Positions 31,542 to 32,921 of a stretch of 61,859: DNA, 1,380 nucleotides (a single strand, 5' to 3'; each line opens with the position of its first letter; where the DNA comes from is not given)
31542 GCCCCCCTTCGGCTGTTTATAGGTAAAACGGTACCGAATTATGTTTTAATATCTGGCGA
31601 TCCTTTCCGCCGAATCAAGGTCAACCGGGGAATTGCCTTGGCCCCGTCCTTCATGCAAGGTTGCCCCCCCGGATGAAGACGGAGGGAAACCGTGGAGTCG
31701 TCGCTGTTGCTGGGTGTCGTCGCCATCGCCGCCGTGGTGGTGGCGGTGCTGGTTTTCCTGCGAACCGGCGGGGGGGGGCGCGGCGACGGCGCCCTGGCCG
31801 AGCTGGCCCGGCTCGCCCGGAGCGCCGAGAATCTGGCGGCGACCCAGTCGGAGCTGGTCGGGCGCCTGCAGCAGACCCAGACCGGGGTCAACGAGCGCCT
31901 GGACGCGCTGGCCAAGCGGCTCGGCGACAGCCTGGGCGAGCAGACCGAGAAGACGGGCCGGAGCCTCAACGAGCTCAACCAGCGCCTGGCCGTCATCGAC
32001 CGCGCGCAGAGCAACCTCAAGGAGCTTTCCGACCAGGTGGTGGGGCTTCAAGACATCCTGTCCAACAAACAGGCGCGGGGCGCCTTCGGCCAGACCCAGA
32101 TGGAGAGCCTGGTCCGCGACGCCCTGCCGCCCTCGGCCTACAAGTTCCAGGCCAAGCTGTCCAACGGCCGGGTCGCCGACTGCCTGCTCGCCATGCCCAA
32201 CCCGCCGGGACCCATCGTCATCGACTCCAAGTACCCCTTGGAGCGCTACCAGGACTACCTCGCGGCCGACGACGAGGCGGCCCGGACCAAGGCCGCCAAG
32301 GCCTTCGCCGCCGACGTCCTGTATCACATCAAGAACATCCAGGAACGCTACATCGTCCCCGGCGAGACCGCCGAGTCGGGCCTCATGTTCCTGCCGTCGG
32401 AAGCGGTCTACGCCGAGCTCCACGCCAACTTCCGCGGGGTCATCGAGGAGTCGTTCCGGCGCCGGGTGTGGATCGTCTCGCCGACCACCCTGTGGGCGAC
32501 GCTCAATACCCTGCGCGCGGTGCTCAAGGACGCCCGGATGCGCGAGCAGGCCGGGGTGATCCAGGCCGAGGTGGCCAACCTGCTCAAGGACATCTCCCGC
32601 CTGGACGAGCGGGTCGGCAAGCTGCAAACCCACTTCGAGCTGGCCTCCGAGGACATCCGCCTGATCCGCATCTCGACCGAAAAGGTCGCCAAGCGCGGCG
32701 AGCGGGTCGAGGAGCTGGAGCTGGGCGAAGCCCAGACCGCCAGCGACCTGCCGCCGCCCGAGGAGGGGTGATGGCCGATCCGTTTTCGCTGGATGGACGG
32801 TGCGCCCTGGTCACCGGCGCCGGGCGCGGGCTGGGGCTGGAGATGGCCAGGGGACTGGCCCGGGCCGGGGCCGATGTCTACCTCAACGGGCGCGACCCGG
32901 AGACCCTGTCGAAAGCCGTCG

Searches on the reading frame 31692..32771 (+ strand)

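Call 10: search_protein_families(library=pfam, proteins=[window:31692-32771:+], max_evalue=0.1)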
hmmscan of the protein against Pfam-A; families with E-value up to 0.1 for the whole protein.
window:31692-32771:+ (359 aa): 12 families
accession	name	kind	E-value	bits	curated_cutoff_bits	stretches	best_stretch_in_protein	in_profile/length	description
PF02646.22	RmuC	-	1.9e-59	201.6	26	1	68-347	1-289/291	RmuC family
PF07889.17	DUF1664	-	0.00096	19.6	34.6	0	8-115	6-112/124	Protein of unknown function (DUF1664)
PF04136.21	COG3_N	-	0.0053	17.2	27.9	0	290-342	9-61/147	Conserved oligomeric Golgi complex subunit 3, N-terminal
PF01442.23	Apolipoprotein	-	0.0094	16.1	90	1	47-115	96-162/190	Apolipoprotein A1/A4/E domain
PF04513.17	Baculo_PEP_C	-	0.02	15.4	38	1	50-122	27-107/140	Baculovirus polyhedron envelope protein, PEP, C terminus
PF05531.17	NPV_P10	-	0.029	15.3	29.8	0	66-125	16-67/75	Nucleopolyhedrovirus P10 protein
PF12860.13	PAS_7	-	0.029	14.9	27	0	96-161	14-87/115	PAS fold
PF07464.16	ApoLp-III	-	0.038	14.6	36.3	0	40-116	66-143/146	Apolipophorin-III precursor (apoLp-III)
PF16740.10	SKA2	-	0.045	14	30.1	0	37-87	53-103/110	Spindle and kinetochore-associated protein 2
PF02601.20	Exonuc_VII_L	-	0.048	13.6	35.9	1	40-129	163-258/315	Exonuclease VII, large subunit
PF24611.2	Spectrin_Anc-1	-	0.049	14.3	33.2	0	67-122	24-75/115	Nuclear anchorage protein 1, spectrin-like repeat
PF11887.13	Mce4_CUP1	-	0.058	13.4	32.6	1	67-116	42-94/222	Cholesterol uptake porter CUP1 of Mce4, putative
